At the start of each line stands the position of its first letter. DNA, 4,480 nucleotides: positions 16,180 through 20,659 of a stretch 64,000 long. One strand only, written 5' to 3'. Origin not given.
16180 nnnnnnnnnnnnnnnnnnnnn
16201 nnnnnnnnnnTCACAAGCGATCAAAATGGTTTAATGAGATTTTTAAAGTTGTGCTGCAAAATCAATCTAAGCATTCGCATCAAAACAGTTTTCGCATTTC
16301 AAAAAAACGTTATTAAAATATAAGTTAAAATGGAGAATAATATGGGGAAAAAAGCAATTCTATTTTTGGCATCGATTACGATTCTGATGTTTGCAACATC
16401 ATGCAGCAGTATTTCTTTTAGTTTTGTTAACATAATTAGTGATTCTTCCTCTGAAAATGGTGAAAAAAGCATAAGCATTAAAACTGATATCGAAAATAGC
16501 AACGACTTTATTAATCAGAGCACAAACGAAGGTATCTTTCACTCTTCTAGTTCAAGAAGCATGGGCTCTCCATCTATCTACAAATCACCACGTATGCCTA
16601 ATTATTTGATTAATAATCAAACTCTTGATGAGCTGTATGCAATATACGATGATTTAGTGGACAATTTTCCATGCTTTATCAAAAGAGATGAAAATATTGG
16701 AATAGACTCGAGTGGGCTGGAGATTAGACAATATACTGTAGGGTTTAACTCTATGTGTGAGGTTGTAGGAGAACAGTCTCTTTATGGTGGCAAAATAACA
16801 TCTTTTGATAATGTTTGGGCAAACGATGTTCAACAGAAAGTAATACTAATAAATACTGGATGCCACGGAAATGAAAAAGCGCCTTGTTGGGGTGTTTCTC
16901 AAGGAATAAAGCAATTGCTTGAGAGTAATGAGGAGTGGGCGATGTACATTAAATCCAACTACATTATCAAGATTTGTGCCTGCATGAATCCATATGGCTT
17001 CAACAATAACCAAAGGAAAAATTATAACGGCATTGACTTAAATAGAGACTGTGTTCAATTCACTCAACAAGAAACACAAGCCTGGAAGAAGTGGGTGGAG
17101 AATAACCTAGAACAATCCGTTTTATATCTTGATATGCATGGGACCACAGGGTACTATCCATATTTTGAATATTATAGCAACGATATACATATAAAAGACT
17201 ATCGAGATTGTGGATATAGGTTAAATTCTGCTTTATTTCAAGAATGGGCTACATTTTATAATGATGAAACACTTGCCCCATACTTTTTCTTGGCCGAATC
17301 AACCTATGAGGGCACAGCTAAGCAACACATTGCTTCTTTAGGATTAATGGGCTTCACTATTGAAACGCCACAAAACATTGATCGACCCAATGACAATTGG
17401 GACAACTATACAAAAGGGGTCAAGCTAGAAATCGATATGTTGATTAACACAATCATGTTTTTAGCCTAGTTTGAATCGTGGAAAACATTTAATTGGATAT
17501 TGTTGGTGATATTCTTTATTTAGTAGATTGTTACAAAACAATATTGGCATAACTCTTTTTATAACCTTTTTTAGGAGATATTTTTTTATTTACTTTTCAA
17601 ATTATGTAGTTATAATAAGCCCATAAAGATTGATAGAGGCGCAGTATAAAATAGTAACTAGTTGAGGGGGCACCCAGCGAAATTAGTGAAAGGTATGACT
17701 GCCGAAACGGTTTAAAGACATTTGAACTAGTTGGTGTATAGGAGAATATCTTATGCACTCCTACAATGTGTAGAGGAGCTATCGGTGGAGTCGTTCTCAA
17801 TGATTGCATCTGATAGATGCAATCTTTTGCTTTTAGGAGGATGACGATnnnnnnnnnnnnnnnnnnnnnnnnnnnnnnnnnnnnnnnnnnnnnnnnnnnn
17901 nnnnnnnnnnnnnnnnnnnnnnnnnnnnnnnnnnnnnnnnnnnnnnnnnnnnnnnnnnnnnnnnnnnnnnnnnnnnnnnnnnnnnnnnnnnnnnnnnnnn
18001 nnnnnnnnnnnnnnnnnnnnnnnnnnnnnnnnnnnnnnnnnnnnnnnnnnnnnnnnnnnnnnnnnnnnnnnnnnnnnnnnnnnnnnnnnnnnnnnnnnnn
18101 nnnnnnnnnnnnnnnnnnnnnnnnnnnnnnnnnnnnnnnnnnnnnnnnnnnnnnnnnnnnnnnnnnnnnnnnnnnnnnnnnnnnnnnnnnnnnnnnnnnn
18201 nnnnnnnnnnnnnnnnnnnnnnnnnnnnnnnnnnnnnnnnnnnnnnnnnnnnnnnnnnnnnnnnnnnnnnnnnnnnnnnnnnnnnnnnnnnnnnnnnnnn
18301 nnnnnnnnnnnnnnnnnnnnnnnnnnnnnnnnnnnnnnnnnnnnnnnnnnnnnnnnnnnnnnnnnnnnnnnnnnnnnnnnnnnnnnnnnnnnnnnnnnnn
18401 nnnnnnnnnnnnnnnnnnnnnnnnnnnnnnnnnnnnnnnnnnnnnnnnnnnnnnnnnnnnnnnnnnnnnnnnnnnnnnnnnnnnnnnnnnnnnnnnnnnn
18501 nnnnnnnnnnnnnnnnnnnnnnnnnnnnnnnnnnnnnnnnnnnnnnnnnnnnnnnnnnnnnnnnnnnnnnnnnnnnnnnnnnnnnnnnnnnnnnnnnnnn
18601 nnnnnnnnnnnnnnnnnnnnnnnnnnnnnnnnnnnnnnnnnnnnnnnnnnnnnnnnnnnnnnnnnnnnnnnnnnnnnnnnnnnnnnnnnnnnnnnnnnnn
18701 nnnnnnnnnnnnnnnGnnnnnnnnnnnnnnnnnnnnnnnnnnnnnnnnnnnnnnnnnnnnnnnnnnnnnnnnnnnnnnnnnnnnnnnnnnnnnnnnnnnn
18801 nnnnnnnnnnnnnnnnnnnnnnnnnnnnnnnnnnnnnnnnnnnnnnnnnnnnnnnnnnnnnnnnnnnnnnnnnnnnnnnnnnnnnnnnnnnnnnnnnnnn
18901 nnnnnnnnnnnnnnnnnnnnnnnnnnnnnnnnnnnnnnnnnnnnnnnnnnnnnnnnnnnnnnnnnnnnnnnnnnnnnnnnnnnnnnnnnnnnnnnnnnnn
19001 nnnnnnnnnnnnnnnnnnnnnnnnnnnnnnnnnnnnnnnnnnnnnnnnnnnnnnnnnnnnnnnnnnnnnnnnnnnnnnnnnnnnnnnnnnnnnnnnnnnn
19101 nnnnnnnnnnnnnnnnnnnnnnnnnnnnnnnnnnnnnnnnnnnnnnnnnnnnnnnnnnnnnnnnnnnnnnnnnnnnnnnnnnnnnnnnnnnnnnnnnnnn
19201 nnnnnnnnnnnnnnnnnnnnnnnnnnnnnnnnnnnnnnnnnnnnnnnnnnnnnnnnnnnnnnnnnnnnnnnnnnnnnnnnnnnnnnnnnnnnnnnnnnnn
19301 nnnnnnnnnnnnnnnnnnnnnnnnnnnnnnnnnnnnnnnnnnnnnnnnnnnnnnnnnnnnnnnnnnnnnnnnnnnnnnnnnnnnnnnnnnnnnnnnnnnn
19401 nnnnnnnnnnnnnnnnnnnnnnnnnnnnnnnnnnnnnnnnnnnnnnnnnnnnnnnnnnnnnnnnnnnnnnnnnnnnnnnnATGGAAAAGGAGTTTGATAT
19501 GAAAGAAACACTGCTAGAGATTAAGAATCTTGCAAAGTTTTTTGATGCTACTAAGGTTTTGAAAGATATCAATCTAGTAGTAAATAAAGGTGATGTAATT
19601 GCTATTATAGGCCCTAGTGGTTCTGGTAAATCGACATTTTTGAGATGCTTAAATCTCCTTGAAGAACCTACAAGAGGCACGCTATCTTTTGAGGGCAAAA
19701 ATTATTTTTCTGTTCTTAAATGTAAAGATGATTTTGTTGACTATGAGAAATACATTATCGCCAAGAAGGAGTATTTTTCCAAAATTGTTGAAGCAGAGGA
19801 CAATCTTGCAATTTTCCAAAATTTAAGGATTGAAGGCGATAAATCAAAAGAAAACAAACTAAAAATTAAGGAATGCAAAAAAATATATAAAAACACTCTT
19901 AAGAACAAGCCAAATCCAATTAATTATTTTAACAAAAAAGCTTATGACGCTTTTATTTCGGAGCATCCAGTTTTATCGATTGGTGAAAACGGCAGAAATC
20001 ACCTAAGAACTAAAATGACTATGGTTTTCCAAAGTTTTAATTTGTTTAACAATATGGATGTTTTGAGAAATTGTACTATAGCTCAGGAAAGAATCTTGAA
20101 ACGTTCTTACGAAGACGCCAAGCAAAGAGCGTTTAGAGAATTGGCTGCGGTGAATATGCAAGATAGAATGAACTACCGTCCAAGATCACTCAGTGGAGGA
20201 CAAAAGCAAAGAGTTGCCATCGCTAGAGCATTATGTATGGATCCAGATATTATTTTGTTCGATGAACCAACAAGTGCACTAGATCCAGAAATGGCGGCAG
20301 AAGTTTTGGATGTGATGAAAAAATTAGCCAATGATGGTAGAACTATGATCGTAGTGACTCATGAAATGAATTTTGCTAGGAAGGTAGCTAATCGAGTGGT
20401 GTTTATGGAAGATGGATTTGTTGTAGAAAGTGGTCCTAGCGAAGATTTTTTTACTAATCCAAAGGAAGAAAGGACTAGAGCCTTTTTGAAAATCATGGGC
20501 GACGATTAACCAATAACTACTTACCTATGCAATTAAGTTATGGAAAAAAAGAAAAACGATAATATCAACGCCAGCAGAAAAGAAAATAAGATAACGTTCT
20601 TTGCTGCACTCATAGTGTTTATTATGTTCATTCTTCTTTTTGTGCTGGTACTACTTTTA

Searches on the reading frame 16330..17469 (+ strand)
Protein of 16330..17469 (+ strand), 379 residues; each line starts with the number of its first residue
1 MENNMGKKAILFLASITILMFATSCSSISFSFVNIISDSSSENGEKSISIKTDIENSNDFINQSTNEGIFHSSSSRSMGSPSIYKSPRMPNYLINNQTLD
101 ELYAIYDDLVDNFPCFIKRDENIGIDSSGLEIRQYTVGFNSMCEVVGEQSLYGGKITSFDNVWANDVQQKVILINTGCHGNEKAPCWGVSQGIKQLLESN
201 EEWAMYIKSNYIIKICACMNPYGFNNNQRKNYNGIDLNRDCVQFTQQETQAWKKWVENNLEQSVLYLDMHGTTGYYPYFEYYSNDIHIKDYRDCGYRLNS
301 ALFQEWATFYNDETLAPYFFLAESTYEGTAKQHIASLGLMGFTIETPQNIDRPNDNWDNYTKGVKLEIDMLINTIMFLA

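Call 103: search_protein_families(library=pfam, proteins=[window:16330-17469:+], max_evalue=0.00001)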
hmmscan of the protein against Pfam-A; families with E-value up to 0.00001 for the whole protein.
window:16330-17469:+ (379 aa): 3 families
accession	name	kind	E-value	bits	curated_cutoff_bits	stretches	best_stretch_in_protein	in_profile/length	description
PF00246.29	Peptidase_M14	-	9e-10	39.1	21.6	1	149-347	28-262/286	Zinc carboxypeptidase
PF10994.13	DUF2817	-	5.1e-08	33.2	23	1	159-250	40-127/341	Protein of unknown function (DUF2817)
PF24827.1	AstE_AspA_cat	-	1.2e-06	28.6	25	1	169-276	2-110/192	Succinylglutamate desuccinylase/Aspartoacylase catalytic domain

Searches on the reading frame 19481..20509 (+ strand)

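Call 68: search_protein_families(library=pfam, proteins=[window:19481-20509:+], max_evalue=0.001)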
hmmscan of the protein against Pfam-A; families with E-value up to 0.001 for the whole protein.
window:19481-20509:+ (342 aa): 7 families
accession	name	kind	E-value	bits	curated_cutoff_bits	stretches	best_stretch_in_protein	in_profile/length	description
PF00005.33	ABC_tran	-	3.2e-32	112.4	25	2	170-265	52-137/137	ABC transporter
PF13304.12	AAA_21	-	3.3e-15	57.4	27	1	40-297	2-301/304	AAA domain, putative AbiEii toxin, Type IV TA system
PF13175.12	AAA_15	-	3.9e-08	33.7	32.1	0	26-193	20-181/374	AAA ATPase domain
PF02463.25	SMC_N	-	7.4e-08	32.5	40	1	38-304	25-207/220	RecF/RecN/SMC N terminal domain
PF13476.12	AAA_23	-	0.00025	22.2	27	1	12-196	2-142/201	AAA domain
PF09818.15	ABC_ATPase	-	0.00031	20.3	23.2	0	237-267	158-188/283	P-loop domain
PF13555.12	AAA_29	-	0.00059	20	27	0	35-55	20-40/61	P-loop containing region of AAA domain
